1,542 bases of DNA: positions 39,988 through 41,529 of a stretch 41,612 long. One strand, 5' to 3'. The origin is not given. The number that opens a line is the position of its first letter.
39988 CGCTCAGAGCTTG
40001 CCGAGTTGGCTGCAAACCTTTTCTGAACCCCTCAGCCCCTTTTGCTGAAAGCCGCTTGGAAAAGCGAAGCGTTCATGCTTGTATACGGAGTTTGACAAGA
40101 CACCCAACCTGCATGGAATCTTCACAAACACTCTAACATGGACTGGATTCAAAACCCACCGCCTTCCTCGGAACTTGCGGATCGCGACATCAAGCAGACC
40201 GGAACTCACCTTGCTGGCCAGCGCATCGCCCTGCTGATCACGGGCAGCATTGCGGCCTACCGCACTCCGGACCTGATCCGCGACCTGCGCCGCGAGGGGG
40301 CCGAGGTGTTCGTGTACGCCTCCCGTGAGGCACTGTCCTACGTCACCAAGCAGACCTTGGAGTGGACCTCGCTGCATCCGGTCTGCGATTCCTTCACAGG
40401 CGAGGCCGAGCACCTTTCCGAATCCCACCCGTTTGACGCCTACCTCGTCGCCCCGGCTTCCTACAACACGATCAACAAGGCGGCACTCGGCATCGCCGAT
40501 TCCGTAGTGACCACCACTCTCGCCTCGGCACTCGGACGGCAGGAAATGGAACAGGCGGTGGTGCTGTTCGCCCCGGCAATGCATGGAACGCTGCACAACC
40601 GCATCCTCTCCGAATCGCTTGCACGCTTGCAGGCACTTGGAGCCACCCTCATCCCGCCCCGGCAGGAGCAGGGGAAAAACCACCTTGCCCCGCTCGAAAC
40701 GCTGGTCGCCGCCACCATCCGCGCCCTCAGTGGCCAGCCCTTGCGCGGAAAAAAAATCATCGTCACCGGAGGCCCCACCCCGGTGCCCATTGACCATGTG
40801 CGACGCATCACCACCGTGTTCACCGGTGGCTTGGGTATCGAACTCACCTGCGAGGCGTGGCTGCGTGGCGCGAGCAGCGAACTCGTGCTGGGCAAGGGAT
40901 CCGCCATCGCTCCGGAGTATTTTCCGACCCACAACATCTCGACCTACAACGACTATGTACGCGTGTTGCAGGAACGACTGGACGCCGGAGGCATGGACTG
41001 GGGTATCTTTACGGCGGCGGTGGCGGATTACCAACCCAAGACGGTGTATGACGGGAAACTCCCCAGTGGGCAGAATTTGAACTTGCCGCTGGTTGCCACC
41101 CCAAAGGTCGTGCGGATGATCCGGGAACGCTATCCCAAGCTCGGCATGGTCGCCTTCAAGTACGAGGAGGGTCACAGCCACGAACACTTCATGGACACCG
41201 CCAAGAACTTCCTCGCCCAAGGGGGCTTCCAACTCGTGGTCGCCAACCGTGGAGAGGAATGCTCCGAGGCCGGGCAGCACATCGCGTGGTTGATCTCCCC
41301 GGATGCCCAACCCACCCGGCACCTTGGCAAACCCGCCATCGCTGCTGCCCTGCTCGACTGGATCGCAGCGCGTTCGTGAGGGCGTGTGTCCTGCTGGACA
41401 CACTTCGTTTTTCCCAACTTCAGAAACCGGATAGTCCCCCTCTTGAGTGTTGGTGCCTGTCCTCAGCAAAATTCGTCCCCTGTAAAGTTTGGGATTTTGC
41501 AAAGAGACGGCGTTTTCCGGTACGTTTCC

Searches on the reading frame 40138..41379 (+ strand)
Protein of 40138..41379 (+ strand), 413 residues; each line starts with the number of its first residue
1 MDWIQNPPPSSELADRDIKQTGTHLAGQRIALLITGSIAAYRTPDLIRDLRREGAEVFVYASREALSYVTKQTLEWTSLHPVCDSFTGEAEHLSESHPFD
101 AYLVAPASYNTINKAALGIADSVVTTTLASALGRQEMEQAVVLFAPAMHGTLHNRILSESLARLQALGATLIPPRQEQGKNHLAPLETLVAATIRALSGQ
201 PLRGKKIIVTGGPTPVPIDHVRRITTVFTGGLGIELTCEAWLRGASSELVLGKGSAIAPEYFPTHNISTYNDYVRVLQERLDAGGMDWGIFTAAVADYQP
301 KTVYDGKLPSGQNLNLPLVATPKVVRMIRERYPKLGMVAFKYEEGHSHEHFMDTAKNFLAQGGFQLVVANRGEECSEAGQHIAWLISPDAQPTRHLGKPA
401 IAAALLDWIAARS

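Call 17: find_encoding_contigs(protein=window:40138-41379:+, flank=10000, max_places=8)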
Protein window:40138-41379:+ (413 aa): 21 contigs read that carry it; 8 places shown.
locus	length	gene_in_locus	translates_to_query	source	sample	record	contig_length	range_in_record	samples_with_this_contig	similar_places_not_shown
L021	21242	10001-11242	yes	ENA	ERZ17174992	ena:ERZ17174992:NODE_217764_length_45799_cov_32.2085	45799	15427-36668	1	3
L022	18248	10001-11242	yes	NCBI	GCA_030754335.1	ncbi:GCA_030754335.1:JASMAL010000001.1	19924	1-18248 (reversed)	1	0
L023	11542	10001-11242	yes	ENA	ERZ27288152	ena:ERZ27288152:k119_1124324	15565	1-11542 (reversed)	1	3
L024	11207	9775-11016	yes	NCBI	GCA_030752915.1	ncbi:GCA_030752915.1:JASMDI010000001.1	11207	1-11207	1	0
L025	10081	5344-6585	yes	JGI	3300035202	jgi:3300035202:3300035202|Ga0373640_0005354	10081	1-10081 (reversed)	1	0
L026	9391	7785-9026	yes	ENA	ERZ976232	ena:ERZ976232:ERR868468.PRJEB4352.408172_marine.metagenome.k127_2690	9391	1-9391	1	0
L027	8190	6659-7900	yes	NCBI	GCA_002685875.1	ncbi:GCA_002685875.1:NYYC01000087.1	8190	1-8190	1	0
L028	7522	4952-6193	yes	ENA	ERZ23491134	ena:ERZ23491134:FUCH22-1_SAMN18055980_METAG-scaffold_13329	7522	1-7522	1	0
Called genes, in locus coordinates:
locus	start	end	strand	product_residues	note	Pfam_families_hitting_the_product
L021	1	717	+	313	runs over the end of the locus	PF19300:BPD_transp_1_N, PF00528:BPD_transp_1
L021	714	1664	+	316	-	PF12911:OppC_N (weak), PF00528:BPD_transp_1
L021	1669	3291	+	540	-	PF00005:ABC_tran, PF02463:SMC_N (faint), PF13191:AAA_16 (faint), PF13401:AAA_22 (faint), PF13555:AAA_29 (faint), PF13304:AAA_21 (faint), PF08352:oligo_HPY, PF00005:ABC_tran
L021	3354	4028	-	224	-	PF00923:TAL_FSA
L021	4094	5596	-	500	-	PF03193:RsgA_GTPase (faint), PF00005:ABC_tran, PF02463:SMC_N (faint), PF13175:AAA_15 (faint), PF13191:AAA_16 (faint), PF13304:AAA_21 (weak), PF00005:ABC_tran, PF13304:AAA_21, +4 more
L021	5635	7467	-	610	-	PF00664:ABC_membrane, PF00005:ABC_tran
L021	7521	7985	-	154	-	-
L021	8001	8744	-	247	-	PF01553:Acyltransferase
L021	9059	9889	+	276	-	PF02562:PhoH, PF13604:AAA_30 (faint), PF13245:AAA_19 (faint)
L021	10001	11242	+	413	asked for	PF02441:Flavoprotein, PF04127:DFP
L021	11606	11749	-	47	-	-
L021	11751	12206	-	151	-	-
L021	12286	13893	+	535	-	PF00342:PGI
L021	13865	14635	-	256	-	-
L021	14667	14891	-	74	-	-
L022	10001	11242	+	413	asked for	PF02441:Flavoprotein, PF04127:DFP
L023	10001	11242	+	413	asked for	PF02441:Flavoprotein, PF04127:DFP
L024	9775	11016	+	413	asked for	PF02441:Flavoprotein, PF04127:DFP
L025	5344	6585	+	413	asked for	PF02441:Flavoprotein, PF04127:DFP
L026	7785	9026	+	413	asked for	PF02441:Flavoprotein, PF04127:DFP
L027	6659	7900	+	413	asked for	PF02441:Flavoprotein, PF04127:DFP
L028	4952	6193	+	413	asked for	PF02441:Flavoprotein, PF04127:DFP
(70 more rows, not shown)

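Call 52: list_cluster_members(proteins=[window:40138-41379:+, window:26622-27392:-])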
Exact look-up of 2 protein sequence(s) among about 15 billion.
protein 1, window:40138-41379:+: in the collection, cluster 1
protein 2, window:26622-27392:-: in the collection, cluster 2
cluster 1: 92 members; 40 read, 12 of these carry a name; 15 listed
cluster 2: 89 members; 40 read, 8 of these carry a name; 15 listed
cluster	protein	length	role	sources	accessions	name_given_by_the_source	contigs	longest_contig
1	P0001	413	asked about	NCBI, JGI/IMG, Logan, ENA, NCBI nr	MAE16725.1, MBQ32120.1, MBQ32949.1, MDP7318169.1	MAG: bifunctional phosphopantothenoylcysteine decarboxylase/phosphopantothenate--cysteine ... | phosphopantothenoylcysteine decarboxylase/phosphopantothenate--cysteine ligase | bifunctional phosphopantothenoylcysteine decarboxylase/phosphopantothenate--cysteine ...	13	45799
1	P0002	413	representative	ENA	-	-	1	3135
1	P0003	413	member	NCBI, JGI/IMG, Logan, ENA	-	phosphopantothenoylcysteine decarboxylase/phosphopantothenate--cysteine ligase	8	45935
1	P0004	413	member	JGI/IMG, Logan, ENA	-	phosphopantothenoylcysteine decarboxylase/phosphopantothenate--cysteine ligase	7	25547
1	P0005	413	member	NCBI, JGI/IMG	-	phosphopantothenoylcysteine decarboxylase/phosphopantothenate--cysteine ligase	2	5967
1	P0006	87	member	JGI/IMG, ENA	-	phosphopantothenoylcysteine decarboxylase/phosphopantothenate--cysteine ligase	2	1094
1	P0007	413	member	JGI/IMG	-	phosphopantothenoylcysteine decarboxylase/phosphopantothenate--cysteine ligase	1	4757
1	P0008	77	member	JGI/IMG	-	hypothetical protein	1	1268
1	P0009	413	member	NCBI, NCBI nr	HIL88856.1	MAG TPA: bifunctional phosphopantothenoylcysteine ... | bifunctional phosphopantothenoylcysteine decarboxylase/phosphopantothenate--cysteine ...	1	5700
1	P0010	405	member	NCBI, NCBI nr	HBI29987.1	MAG TPA: bifunctional phosphopantothenoylcysteine ... | bifunctional phosphopantothenoylcysteine decarboxylase/phosphopantothenate--cysteine ...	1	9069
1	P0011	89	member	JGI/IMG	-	phosphopantothenoylcysteine decarboxylase/phosphopantothenate--cysteine ligase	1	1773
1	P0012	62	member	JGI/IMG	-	hypothetical protein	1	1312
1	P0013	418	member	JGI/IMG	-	phosphopantothenoylcysteine decarboxylase/phosphopantothenate--cysteine ligase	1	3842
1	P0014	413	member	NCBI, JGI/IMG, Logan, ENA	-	-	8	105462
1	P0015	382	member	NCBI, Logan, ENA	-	-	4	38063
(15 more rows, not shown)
